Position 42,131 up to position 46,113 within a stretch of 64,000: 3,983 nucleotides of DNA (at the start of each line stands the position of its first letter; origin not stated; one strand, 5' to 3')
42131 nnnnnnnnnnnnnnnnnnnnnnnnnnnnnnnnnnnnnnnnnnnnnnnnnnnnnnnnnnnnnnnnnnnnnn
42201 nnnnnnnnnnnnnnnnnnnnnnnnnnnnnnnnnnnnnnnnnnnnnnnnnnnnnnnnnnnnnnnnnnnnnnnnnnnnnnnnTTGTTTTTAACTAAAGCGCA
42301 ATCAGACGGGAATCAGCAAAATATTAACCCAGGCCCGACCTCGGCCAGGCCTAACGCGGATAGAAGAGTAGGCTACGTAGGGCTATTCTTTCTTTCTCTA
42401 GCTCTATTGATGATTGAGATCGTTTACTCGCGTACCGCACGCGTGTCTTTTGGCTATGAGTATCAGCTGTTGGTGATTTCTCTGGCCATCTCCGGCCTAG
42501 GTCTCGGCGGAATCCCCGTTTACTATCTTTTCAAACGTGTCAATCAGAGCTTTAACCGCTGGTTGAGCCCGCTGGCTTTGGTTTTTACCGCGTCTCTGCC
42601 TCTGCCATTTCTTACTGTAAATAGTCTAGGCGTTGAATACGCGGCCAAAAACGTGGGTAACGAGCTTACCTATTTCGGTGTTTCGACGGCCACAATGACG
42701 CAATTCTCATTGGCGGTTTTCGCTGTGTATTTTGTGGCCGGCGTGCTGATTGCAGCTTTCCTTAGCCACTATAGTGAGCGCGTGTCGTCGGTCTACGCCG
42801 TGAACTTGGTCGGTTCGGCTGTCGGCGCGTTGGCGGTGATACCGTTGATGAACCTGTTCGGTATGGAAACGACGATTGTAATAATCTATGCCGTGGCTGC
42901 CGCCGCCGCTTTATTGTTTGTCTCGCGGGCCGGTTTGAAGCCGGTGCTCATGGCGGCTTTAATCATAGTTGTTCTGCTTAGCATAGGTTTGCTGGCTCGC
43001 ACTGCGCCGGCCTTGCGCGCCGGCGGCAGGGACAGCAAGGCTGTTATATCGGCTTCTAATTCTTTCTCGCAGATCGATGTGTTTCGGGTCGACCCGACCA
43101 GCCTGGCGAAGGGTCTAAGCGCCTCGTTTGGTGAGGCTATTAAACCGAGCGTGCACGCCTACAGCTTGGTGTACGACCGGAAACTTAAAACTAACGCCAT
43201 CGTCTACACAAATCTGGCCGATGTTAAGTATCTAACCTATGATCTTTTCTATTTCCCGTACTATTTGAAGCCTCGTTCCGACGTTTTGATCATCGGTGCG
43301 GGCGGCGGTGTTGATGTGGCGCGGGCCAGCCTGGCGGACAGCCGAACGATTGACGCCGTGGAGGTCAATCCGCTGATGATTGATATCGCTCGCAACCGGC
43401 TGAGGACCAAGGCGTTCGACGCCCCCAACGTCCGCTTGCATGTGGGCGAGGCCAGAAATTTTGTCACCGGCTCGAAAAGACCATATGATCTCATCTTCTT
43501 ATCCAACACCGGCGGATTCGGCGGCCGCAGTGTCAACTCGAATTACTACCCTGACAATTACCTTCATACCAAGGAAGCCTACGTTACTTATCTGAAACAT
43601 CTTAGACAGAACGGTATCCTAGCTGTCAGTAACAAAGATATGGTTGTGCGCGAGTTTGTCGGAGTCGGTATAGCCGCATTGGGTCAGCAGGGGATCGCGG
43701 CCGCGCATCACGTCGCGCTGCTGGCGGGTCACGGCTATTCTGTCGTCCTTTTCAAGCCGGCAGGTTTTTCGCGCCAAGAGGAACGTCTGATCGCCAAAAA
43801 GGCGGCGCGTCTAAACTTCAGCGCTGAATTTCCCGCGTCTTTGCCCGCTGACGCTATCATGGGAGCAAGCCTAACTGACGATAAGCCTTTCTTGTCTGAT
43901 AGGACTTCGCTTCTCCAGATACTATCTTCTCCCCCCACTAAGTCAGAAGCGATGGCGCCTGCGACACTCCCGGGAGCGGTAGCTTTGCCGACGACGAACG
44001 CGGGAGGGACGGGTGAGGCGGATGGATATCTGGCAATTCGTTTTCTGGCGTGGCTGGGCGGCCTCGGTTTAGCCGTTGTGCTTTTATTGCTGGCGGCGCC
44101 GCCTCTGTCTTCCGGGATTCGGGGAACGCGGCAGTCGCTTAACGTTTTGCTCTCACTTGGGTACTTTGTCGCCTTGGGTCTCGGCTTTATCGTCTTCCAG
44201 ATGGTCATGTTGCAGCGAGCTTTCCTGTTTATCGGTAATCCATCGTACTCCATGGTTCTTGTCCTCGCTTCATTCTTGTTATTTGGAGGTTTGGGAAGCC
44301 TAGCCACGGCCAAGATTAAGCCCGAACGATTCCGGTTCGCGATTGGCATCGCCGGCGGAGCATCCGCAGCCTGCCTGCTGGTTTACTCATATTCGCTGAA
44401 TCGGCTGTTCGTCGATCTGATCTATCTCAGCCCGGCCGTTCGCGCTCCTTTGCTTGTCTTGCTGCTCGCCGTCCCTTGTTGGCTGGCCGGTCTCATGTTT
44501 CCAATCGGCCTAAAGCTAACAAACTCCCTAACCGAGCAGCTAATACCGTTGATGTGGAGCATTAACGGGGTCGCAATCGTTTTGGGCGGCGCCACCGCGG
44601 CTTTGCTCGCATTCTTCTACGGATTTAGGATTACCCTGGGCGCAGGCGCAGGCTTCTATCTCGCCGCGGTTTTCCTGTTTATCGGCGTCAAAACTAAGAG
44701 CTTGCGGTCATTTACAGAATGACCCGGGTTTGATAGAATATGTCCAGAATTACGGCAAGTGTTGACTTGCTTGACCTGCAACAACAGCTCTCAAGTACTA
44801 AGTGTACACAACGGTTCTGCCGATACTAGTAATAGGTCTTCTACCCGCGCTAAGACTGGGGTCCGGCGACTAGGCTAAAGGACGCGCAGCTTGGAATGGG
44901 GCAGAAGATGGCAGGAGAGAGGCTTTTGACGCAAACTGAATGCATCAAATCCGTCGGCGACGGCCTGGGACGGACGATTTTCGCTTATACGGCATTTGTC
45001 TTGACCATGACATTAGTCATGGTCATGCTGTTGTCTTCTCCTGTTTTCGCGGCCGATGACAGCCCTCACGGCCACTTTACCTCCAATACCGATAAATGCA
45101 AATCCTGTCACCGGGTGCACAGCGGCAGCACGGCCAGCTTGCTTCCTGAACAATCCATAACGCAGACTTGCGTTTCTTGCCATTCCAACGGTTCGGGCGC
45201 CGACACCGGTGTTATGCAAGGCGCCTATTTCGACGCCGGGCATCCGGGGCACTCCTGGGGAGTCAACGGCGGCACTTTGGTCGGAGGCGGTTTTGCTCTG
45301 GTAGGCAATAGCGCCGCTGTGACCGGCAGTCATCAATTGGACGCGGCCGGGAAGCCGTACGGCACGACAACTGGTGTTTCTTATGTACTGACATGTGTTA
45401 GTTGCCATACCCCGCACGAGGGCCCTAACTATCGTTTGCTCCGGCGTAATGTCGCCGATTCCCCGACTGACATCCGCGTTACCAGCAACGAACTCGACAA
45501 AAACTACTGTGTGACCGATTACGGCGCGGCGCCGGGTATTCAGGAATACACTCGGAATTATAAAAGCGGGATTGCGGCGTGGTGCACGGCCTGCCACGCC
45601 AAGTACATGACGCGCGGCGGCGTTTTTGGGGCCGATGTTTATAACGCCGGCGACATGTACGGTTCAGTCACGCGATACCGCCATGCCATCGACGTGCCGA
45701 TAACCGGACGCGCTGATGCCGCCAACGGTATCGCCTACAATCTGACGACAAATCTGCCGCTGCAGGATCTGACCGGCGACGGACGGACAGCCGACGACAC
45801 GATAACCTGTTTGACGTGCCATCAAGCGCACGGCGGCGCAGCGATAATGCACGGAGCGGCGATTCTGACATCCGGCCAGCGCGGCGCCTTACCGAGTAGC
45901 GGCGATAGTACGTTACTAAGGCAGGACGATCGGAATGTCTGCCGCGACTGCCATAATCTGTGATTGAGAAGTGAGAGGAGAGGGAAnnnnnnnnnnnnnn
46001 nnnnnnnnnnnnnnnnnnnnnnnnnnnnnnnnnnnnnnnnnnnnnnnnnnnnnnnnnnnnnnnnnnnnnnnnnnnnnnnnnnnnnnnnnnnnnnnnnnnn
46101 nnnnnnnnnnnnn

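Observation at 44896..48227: Second tandem array of three OmcS-like hexaheme paralogs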

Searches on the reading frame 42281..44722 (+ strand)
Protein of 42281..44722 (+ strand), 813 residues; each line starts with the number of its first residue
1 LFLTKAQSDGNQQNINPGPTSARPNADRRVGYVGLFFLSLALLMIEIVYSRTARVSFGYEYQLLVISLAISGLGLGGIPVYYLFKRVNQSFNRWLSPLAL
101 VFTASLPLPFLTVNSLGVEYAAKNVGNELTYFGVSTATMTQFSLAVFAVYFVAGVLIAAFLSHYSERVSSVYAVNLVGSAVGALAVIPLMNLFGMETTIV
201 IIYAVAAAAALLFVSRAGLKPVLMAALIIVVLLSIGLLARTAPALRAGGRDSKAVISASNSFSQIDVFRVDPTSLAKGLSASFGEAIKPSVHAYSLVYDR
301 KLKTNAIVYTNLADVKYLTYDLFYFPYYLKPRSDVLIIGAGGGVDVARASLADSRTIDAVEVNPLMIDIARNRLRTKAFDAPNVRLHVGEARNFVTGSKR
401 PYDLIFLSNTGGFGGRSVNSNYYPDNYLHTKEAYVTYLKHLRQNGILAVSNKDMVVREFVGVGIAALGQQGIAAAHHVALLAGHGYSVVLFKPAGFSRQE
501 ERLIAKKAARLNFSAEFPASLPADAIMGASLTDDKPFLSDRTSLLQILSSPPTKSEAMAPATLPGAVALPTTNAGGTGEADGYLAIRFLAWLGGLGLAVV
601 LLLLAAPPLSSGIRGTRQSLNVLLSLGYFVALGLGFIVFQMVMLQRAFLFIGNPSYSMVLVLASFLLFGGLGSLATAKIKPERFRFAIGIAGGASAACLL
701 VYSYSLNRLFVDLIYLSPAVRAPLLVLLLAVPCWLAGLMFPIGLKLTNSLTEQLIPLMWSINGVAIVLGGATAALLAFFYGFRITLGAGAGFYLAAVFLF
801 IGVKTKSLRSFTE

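Call 4: search_protein_families(library=pfam, proteins=[window:42281-44722:+], max_evalue=0.1)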
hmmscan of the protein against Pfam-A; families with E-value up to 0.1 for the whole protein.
window:42281-44722:+ (813 aa): 4 families
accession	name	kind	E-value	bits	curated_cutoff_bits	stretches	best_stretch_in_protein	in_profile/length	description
PF01564.23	Spermine_synth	-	5e-05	23.4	22.9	1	330-457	16-138/186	Spermine/spermidine synthase domain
PF13649.12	Methyltransf_25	-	0.0001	23.3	27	1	335-409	1-72/97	Methyltransferase domain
PF08242.18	Methyltransf_12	-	0.0026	18.9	30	1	336-409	1-73/98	Methyltransferase domain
PF01135.25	PCMT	-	0.0043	17.3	20.3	1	329-408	71-149/210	Protein-L-isoaspartate(D-aspartate) O-methyltransferase (PCMT)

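Call 10: search_protein_families(library=ncbifam, proteins=[window:42281-44722:+], max_evalue=0.01)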
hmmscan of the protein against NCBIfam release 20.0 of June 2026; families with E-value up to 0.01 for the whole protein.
window:42281-44722:+ (813 aa): 6 families
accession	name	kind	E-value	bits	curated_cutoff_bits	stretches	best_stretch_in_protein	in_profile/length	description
NF002010.0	PRK00811.1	equivalog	1.7e-07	30.8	260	1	333-456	80-198/287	polyamine aminopropyltransferase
TIGR00417.1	speE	equivalog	0.00018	20.9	249.55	1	334-455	75-190/271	spermidine synthase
NF002435.0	PRK01581.1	equivalog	0.00038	19.7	537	1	331-408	151-233/374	polyamine aminopropyltransferase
NF043040.1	corrin_prot_MT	hypoth_equivalog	0.0012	18.4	180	1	330-405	40-114/216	corrinoid protein-associated methyltransferase CpaM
NF047649.1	MTase_UXPK_star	exception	0.0041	16.2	460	1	329-395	75-141/283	methyltransferase/UXPK-star double selenoprotein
NF003380.0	PRK04457.1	equivalog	0.0041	16.2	304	1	332-449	70-178/265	polyamine aminopropyltransferase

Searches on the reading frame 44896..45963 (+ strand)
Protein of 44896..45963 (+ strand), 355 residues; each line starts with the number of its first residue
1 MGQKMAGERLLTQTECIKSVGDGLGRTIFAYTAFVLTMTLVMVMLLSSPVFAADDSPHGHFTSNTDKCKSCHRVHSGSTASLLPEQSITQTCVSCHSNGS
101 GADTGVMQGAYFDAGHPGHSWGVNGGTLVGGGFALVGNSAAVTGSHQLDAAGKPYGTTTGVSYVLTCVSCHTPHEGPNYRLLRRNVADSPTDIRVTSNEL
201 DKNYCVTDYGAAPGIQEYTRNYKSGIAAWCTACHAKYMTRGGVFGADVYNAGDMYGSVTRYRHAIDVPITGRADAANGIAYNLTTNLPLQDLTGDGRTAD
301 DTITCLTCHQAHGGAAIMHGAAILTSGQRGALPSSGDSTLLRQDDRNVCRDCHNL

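Call 4: search_protein_families(library=pfam, proteins=[window:44896-45963:+], max_evalue=0.1)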
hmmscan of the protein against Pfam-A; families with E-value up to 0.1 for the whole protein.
window:44896-45963:+ (355 aa): 7 families
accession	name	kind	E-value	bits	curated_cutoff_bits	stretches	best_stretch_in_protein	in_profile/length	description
PF09699.15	Paired_CXXCH_1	-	1.6e-17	63.3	20.6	2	63-98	4-38/41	Doubled CXXCH motif (Paired_CXXCH_1)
PF22113.1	Mtrc-MtrF_II-IV_dom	-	1e-11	45.1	30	1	65-237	6-130/176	Outer membrane cytochrome MtrC/MtrF-like, domains II/IV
PF14522.11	Cytochrome_C7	-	5.8e-05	23.3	24.8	1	60-97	8-49/67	Cytochrome c7 and related cytochrome c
PF14537.11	Cytochrom_c3_2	-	0.0049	17.8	25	0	56-97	49-79/79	Cytochrome c3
PF03264.19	Cytochrom_NNT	-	0.016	15.4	24.1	0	204-237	38-75/174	NapC/NirT cytochrome c family, N-terminal region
PF02085.21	Cytochrom_CIII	-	0.018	15.8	22.9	0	62-100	43-86/101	Class III cytochrome C family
PF16694.10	Cytochrome_P460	-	0.096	13.5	27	0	158-176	101-119/125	Cytochrome P460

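Call 10: search_protein_families(library=ncbifam, proteins=[window:44896-45963:+], max_evalue=0.01)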
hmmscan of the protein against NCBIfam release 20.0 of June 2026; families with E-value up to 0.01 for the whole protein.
window:44896-45963:+ (355 aa): 9 families
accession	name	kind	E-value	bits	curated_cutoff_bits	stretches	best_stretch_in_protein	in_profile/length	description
TIGR01905.1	paired_CXXCH_1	subfamily_domain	6.4e-16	58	25.2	2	64-98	5-38/41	doubled CXXCH domain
TIGR03508.1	decahem_SO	subfamily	3.1e-07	30.1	192.2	1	65-101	189-224/258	DmsE family decaheme c-type cytochrome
NF049875.1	NetB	exception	0.00017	21.5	380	0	64-102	162-201/211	Nrf-like electron transfer protein NetB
NF047727.1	4hemeCytCCctA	equivalog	0.0002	21.4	180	0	39-98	12-66/109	tetraheme c-type cytochrome CctA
NF041028.1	decahem_GSU2203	exception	0.00024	20.4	325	1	63-98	123-157/317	GSU2203 family decaheme c-type cytochrome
NF045722.1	c3_cytochr_TmcA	equivalog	0.006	16.5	114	1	63-120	55-111/125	acidic tetraheme cytochrome c3 TmcA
TIGR03146.1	cyt_nit_nrfB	equivalog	0.0083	16.4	166.6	0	67-98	111-143/145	cytochrome c nitrite reductase pentaheme subunit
TIGR03153.1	cytochr_NrfH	equivalog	0.0085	16.1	134.2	0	65-97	28-134/138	cytochrome c nitrite reductase small subunit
NF041781.1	mnquin_red_QrcA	equivalog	0.0093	15.6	180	1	44-100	22-75/174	menaquinone reductase multiheme cytochrome c subunit QrcA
